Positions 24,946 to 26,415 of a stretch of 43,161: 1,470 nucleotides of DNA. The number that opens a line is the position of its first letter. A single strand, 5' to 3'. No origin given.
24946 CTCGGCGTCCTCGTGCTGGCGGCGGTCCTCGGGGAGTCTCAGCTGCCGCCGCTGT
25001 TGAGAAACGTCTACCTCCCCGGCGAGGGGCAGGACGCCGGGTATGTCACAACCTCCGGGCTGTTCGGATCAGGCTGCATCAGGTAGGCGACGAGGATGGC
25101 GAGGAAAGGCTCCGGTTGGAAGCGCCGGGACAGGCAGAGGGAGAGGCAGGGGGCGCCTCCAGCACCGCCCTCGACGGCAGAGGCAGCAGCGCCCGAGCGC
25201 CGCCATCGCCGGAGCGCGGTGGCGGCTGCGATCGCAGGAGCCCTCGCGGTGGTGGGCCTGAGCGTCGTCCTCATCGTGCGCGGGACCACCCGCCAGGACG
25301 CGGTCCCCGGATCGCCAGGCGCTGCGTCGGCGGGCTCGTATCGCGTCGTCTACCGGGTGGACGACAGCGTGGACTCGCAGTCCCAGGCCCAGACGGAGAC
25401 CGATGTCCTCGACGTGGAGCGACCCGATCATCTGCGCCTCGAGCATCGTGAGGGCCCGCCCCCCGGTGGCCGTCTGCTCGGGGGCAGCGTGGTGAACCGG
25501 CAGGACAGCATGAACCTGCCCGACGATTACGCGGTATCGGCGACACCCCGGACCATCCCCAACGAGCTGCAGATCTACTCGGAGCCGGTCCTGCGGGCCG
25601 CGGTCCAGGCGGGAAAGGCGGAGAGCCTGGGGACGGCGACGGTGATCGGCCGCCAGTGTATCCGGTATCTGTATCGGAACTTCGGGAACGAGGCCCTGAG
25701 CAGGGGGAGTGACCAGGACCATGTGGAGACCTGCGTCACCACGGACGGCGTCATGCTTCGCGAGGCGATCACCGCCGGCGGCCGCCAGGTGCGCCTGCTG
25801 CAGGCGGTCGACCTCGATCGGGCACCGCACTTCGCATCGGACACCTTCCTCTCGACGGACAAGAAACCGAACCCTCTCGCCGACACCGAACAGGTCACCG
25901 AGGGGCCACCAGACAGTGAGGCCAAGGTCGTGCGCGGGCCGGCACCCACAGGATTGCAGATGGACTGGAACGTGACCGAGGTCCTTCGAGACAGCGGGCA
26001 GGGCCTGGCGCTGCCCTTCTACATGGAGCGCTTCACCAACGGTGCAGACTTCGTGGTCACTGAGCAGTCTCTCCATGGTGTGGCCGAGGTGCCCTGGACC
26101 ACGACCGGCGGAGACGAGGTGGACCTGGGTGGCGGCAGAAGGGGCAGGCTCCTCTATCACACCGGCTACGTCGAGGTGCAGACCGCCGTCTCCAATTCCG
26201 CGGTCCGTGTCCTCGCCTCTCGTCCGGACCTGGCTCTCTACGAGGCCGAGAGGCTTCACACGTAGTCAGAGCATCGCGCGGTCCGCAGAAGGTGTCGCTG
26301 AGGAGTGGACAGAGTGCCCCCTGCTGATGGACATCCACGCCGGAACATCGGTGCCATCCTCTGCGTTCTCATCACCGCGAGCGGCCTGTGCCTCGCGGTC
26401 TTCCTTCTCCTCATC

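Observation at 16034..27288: Ten-gene coupled operon joining a Liv-type ABC importer to CopC-CopD and three unknown exported proteins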

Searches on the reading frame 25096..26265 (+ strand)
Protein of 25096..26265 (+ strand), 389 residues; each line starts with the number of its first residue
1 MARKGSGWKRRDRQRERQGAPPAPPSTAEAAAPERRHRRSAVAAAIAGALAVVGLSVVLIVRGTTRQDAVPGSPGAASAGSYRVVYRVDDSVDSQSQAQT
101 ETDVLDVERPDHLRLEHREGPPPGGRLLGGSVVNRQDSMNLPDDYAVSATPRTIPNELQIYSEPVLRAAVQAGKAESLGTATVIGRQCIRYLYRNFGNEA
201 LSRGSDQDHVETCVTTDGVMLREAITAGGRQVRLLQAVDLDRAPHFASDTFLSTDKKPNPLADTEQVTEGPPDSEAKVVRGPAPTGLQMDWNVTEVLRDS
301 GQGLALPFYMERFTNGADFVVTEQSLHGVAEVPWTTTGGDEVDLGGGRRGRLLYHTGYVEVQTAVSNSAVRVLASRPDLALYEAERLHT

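Call 4: search_protein_families(library=pfam, proteins=[window:25096-26265:+], max_evalue=0.01)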
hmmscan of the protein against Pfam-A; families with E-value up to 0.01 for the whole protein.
window:25096-26265:+ (389 aa): 0 families

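Call 5: search_protein_families(library=ncbifam, proteins=[window:25096-26265:+], max_evalue=0.01)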
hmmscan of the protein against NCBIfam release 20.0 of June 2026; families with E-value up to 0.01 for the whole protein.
window:25096-26265:+ (389 aa): 0 families

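Call 10: find_homologous_proteins(query=window:25096-26265:+)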
Query window:25096-26265:+ (389 aa): 22 proteins with E <= 0.001 among 8000 candidates.
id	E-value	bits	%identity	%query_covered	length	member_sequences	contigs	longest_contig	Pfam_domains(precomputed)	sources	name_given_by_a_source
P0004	1.9e-220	749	100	87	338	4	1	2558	-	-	-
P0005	7.8e-210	714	82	100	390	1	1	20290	-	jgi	jgi:hypothetical protein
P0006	2.2e-168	578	75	93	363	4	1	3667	-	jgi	jgi:hypothetical protein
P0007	2.9e-145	502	61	99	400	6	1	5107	-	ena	-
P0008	5.5e-98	346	53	80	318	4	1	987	-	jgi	jgi:hypothetical protein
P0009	9.7e-86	306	45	92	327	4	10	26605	-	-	-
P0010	1.6e-82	295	49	77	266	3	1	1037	-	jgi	jgi:hypothetical protein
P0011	1.8e-82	295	47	89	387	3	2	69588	-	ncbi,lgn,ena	-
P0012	6.9e-82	293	43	93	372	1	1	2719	-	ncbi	ncbi:MAG TPA: hypothetical protein VF112_04370 [Candidatus Dormibacteraeota bacterium]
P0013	1.3e-81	292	45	77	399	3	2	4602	-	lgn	-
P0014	2.6e-75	272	43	77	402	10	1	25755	-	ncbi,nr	ncbi:MAG TPA: hypothetical protein VMU20_04760 [Candidatus Dormibacteraeota bacterium]|nr:hypothetic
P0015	7.0e-71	257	43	89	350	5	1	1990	-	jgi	jgi:hypothetical protein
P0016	5.2e-68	248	41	92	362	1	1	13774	-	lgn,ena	-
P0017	1.8e-63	233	38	93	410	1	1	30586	-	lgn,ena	-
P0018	2.2e-58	216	42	76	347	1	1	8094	-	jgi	jgi:hypothetical protein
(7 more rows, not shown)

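Call 12: find_encoding_contigs(protein=P0011, flank=10000, max_places=3)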
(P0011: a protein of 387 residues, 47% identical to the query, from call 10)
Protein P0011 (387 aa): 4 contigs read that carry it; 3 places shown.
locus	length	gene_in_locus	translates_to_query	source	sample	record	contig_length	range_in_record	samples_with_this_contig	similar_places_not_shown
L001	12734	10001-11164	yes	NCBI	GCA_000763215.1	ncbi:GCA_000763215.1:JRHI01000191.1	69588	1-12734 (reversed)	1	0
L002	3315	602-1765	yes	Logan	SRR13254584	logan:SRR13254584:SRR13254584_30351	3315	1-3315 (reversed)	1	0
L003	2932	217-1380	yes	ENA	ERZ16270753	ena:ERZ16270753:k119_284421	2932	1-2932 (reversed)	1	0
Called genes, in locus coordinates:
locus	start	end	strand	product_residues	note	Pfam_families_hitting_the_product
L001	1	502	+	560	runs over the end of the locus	PF09992:NAGPA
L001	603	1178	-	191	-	-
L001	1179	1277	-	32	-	-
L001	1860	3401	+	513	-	PF13458:Peripla_BP_6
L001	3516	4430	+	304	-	PF02653:BPD_transp_2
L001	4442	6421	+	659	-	PF02653:BPD_transp_2, PF00005:ABC_tran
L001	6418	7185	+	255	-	PF00005:ABC_tran, PF13304:AAA_21 (faint)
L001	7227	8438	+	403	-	-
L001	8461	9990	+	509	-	PF04234:CopC, PF05425:CopD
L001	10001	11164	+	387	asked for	-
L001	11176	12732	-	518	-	?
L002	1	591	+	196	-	?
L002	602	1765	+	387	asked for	-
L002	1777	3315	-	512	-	?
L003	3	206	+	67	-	?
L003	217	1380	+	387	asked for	-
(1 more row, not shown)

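Call 13: find_encoding_contigs(protein=P0014, flank=10000, max_places=3)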
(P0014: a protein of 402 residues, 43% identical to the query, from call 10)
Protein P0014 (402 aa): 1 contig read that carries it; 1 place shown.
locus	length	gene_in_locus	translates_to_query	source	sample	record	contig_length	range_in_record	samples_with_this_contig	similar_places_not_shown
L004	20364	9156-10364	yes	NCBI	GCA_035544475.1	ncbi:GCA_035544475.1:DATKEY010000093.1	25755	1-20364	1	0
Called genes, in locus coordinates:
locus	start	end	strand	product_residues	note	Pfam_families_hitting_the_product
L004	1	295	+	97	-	?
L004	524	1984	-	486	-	PF00171:Aldedh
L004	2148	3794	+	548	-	PF18566:Ldi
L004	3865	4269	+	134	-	PF12680:SnoaL_2 (weak)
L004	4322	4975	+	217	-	PF14417:MEDS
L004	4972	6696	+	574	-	PF17853:GGDEF_2, PF13556:HTH_30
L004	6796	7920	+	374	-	PF08240:ADH_N, PF01262:AlaDh_PNT_C (weak), PF00107:ADH_zinc_N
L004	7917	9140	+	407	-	PF02515:CoA_transf_3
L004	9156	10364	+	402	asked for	-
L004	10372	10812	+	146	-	PF19315:MC_hydratase, PF01575:MaoC_dehydratas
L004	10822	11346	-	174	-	-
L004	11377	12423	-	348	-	PF03601:Cons_hypoth698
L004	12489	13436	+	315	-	PF00126:HTH_1, PF03466:LysR_substrate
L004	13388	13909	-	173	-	PF05163:DinB, PF12867:DinB_2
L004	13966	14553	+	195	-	PF28474:DUF8412, PF13376:OmdA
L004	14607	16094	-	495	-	PF07690:MFS_1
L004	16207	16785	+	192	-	PF00440:TetR_N, PF21597:TetR_C_43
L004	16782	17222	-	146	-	PF00027:cNMP_binding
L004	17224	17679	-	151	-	PF00027:cNMP_binding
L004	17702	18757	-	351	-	PF20789:4HBT_3C (faint), PF03061:4HBT (faint)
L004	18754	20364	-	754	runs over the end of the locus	PF03176:MMPL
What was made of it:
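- A stray family member sits in a cluster with Ldi, alcohol and aldehyde dehydrogenases, a CoA-transferase and a MaoC hydratase (call 13). Among the contigs long enough to judge, the paralog family was found outside this context only once, in L004 (call 13), and the orphan family was not.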

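Call 14: find_encoding_contigs(protein=P0005, flank=10000, max_places=2)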
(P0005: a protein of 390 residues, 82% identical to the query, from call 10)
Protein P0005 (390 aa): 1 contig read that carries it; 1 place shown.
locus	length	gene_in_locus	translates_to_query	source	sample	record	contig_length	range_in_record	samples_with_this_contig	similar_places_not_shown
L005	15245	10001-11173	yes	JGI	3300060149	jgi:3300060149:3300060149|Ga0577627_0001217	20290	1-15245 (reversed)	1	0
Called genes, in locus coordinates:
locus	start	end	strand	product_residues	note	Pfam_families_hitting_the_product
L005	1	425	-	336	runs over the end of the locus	-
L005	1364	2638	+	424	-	PF13458:Peripla_BP_6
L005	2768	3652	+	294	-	PF02653:BPD_transp_2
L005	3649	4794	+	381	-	PF02653:BPD_transp_2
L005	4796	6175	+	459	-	PF00005:ABC_tran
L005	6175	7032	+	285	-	PF00005:ABC_tran, PF13304:AAA_21 (faint)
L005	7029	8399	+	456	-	-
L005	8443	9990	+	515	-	PF04234:CopC, PF05425:CopD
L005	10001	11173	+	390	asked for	-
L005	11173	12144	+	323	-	-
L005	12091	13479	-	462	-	PF13559:DUF4129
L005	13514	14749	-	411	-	PF01882:DUF58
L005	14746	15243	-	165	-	?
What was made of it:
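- Checked: The JGI gene call for the close relative L005 uses the ATG (call 14).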

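Call 15: find_encoding_contigs(protein=P0017, flank=10000, max_places=2)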
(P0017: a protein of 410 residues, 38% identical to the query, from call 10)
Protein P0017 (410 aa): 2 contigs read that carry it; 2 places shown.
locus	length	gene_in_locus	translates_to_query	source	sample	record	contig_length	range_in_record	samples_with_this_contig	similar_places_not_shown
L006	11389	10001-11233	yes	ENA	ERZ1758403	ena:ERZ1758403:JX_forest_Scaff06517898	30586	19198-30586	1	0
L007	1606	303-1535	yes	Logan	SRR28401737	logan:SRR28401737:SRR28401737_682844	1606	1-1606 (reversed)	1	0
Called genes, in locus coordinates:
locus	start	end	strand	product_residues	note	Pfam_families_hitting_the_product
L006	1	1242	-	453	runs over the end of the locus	-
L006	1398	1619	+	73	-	-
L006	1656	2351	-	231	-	PF00501:AMP-binding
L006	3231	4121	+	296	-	PF02653:BPD_transp_2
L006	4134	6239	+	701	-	PF02653:BPD_transp_2, PF00005:ABC_tran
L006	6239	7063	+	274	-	PF00005:ABC_tran, PF13304:AAA_21 (faint)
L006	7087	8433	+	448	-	-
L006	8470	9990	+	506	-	PF04234:CopC, PF05425:CopD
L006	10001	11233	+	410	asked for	-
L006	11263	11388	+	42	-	?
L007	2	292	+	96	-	?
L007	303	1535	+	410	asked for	-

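Call 16: find_encoding_contigs(protein=P0016, flank=10000, max_places=2)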
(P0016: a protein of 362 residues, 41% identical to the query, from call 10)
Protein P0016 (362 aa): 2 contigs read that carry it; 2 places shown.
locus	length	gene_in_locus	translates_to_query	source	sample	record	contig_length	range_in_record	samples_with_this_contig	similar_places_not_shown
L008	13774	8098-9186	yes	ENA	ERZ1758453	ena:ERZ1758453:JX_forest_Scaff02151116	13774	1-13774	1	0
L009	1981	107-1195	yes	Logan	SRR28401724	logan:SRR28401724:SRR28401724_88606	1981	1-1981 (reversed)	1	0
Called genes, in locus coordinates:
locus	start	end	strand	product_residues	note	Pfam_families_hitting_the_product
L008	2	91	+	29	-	?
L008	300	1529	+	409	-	PF17853:GGDEF_2, PF13556:HTH_30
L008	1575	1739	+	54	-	-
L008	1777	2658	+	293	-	PF02653:BPD_transp_2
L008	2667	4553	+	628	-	PF02653:BPD_transp_2, PF00005:ABC_tran, PF13304:AAA_21 (faint)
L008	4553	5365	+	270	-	PF00005:ABC_tran, PF13304:AAA_21 (faint)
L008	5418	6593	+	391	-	-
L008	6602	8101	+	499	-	PF04234:CopC, PF05425:CopD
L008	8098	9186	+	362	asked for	-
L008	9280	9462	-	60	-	-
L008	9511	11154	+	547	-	PF13458:Peripla_BP_6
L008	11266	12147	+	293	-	PF00106:adh_short, PF01370:Epimerase (weak), PF08659:KR (weak), PF13561:adh_short_C2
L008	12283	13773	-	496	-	?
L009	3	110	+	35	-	?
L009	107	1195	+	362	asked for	-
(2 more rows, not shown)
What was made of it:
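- Junctions are short in other loci too (calls 12, 14-16).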

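Call 23: find_related_loci(query=A3, collection=genome_contigs, flank=10000)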
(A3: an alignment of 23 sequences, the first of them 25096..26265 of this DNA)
Query A3 (389 aa) in genome_contigs; peptide patterns used: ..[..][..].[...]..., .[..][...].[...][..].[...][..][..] (x = any residue, [..] = any of these).
276 stretches matched a pattern; 13 encode a relative of the query (tblastn E <= 1e-3); 12 distinct loci.
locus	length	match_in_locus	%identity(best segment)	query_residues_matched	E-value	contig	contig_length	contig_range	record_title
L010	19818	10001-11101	41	24-387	8e-72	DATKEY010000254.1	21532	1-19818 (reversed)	MAG TPA_asm: Candidatus Dormiibacterota bacterium isolate SMAG_U14511 k141_1099431, whole genome shotgun sequence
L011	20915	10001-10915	46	82-387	3e-71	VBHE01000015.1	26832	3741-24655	MAG: Chloroflexi bacterium isolate CF_96 14_1009_12_20cm_scaffold_4524, whole genome shotgun sequence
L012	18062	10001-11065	42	32-388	4e-71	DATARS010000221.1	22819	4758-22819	MAG TPA_asm: Candidatus Dormiibacterota bacterium isolate SMAG_U5500 k141_560663, whole genome shotgun sequence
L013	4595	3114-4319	36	1-387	9e-69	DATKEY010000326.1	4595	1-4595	MAG TPA_asm: Candidatus Dormiibacterota bacterium isolate SMAG_U14511 k141_1155500, whole genome shotgun sequence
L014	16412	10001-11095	39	25-387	3e-67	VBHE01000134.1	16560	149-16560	MAG: Chloroflexi bacterium isolate CF_96 14_1009_12_20cm_scaffold_6075, whole genome shotgun sequence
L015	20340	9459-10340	43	87-384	8e-66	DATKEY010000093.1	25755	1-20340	MAG TPA_asm: Candidatus Dormiibacterota bacterium isolate SMAG_U14511 k141_2891342, whole genome shotgun sequence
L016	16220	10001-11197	34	3-387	2e-60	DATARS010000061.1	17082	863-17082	MAG TPA_asm: Candidatus Dormiibacterota bacterium isolate SMAG_U5500 k141_2023297, whole genome shotgun sequence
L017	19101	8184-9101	41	82-387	1e-57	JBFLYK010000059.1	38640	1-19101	MAG: Actinomycetota bacterium isolate MAG083 MAG083_59, whole genome shotgun sequence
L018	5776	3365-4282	42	82-387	5e-54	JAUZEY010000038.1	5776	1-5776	MAG: Actinomycetota bacterium isolate BP_133 scaffold_3408426, whole genome shotgun sequence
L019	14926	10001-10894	38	81-377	3e-47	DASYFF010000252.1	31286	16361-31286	MAG TPA_asm: Acidimicrobiia bacterium isolate SMAG_U5006 k141_997459, whole genome shotgun sequence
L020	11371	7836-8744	42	82-384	3e-54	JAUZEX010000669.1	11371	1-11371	MAG: Actinomycetota bacterium isolate BP_132 scaffold_2094499, whole genome shotgun sequence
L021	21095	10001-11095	37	25-387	7e-62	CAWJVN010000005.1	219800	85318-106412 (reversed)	MAG: uncultured Chloroflexia bacterium isolate MFD04580.bin.1.38 genome assembly, contig: contig_50684, whole genome sho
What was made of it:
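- Single MAGs carry two copies (DATKEY, DATARS, VBHE01; call 23).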

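Call 32: predict_structure(alignment_id=A3)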
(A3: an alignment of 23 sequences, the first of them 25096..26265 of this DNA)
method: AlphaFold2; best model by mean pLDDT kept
length: 389 residues; sequences in the alignment: 23
mean_pLDDT: 70.0   pTM: 0.69
mean pLDDT of the five models: 70.0, 69.1, 64.7, 63.2, 60.8
residues with pLDDT >= 90: 108; 70-90: 117; 50-70: 56; < 50: 108
segments of 3 or more residues with pLDDT < 50: 1-75, 135-156, 255-264
pLDDT, mean of each block of 10 residues (from residue 1): 39 40 41 36 38 37 29 51 91 67 85 81 73 47 25 42 93 97 97 86 93 94 92 93 88 50 59 77 77 63 67 80 78 72 93 91 90 89 91
secondary structure, 60 per line:
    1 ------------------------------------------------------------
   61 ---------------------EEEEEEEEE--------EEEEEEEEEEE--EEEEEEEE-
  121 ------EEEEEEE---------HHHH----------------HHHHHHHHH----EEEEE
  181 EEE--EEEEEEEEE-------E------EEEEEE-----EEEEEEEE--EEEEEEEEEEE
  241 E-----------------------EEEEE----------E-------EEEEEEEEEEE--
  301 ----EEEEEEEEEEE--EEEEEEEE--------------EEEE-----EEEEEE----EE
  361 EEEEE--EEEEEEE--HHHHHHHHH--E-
elements in order: E82-90 E99-109 E112-119 E127-133 H143-146 H163-171 E176-183 E186-194 E209-214 E220-227 E230-241 E265-269 E288-298 E305-315 E318-325 E340-343 E349-354 E359-365 E368-374 H377-385
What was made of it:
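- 25096..26265 (+): Membrane-anchored RseB/MucB-like (LolA-superfamily) protein, paralog A. The AF2 core has pLDDT above 90 (call 32).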

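Call 36: search_solved_structures(query=A3, max_evalue=10)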
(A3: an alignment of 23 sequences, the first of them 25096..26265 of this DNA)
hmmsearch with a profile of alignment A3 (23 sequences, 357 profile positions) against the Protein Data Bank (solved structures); distinct sequences matched with E-value up to 10: 2.
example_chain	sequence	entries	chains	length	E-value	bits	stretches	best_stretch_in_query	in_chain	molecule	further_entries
6vfh_B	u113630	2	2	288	0.31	12.9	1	8-68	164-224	T33_dn10B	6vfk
5k7v_A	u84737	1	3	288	4.5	9.1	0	7-68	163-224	Designed protein HR00C3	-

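Call 37: fold_search(model_id=the predicted structure, library=pdb)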
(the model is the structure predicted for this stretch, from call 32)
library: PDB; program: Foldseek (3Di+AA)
matches with E <= 10: 915; with E <= 0.001: 27
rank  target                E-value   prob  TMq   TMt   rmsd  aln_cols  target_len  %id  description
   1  2v42_A                1.0e-10  1.00  0.25  0.32  13.1       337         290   11  Crystal structure of RseB: a sensor for periplasmic stress response in E. coli (released 2007-08-28)
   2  2v42_B                1.4e-10  1.00  0.25  0.33  13.3       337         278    9  Crystal structure of RseB: a sensor for periplasmic stress response in E. coli (released 2007-08-28)
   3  2v43_B                1.9e-10  1.00  0.25  0.32  14.2       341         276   11  Crystal structure of RseB: a sensor for periplasmic stress response in E. coli (released 2007-08-28)
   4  3m4w_A                2.2e-10  1.00  0.24  0.31  13.2       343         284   12  Structural basis for the negative regulation of bacterial stress response by RseB (released 2010-05-05)
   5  6in9_A                2.4e-10  1.00  0.26  0.36  13.1       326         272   14  Crystal structure of MucB in complex with MucA(peri) (released 2019-07-24)
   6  2p4b_A                6.8e-10  1.00  0.26  0.33  13.8       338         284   10  Crystal structure of E.coli RseB (released 2007-05-22)
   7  2v43_C                8.4e-10  1.00  0.25  0.33  14.3       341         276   10  Crystal structure of RseB: a sensor for periplasmic stress response in E. coli (released 2007-08-28)
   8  6jau_A                1.7e-09  1.00  0.27  0.35  12.8       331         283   14  The complex structure of Pseudomonas aeruginosa MucA/MucB. (released 2020-01-29)
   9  6in9_B                3.1e-09  1.00  0.26  0.35  12.2       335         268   13  Crystal structure of MucB in complex with MucA(peri) (released 2019-07-24)
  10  2p4b_B                5.3e-09  1.00  0.21  0.30  15.6       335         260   10  Crystal structure of E.coli RseB (released 2007-05-22)
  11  3m4w_D                1.6e-08  1.00  0.23  0.32  14.2       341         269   11  Structural basis for the negative regulation of bacterial stress response by RseB (released 2010-05-05)
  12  3m4w_C                2.2e-08  1.00  0.24  0.32  13.9       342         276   11  Structural basis for the negative regulation of bacterial stress response by RseB (released 2010-05-05)
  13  2v43_A                3.3e-08  1.00  0.22  0.31  14.8       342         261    9  Crystal structure of RseB: a sensor for periplasmic stress response in E. coli (released 2007-08-28)
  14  2p4b_C                9.1e-08  1.00  0.22  0.31  14.5       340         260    9  Crystal structure of E.coli RseB (released 2007-05-22)
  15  2zf4_A                5.1e-05  1.00  0.27  0.50   7.6       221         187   11  Crystal Structure of VioE complexed with phenylpyruvic acid (released 2008-01-01)
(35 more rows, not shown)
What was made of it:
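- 25096..26265 (+): Foldseek finds RseB/MucB at E = 1e-10, then VioE and LolA (call 37).
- Closest known: RseB/MucB and LolA-superfamily proteins. Same: The N-terminal domain resembles an unclosed LolA barrel (Foldseek: RseB/MucB at 1e-10, LolA at 1e-4; call 37).
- Foldseek finds RseB/MucB at E = 1e-10 and LolA at 1e-4 (call 37). The paralog has a LolA-superfamily fold (call 37).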

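Call 52: search_protein_families(library=pfam, alignment_id=A3, max_evalue=1)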
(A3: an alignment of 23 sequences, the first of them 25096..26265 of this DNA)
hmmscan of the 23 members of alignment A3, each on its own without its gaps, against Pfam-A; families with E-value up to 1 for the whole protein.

A. member 1, window:25096-26265:+ (389 aa): 1 family
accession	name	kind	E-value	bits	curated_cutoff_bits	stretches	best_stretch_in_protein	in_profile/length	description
PF11837.13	INV_N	-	0.037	15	27.8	1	22-68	4-49/109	Beta-fructofuranosidase, N-terminal domain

B. families by the number of members that match (of 23 scanned): 7 families
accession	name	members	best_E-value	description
PF09865.15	DUF2092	3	0.11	Predicted periplasmic protein (DUF2092)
PF14698.11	ASL_C2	3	0.11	Argininosuccinate lyase C-terminal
PF20561.3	DUF6771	1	0.016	Domain of unknown function (DUF6771)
PF11837.13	INV_N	1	0.037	Beta-fructofuranosidase, N-terminal domain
PF05757.16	PsbQ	1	0.33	Oxygen evolving enhancer protein 3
PF23993.1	DUF7311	1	0.66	Domain of unknown function (DUF7311)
PF03752.18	ALF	1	0.71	Short repeats of unknown function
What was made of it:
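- On RseB/MucB: No Pfam hit in any of 23 members (call 52).
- Closest known: RseB/MucB and LolA-superfamily proteins. Different: No sequence-level match to MucB_RseB or LolA models, and only weak DUF2092 hits (calls 4, 52).
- Three members give weak DUF2092 hits (call 52).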
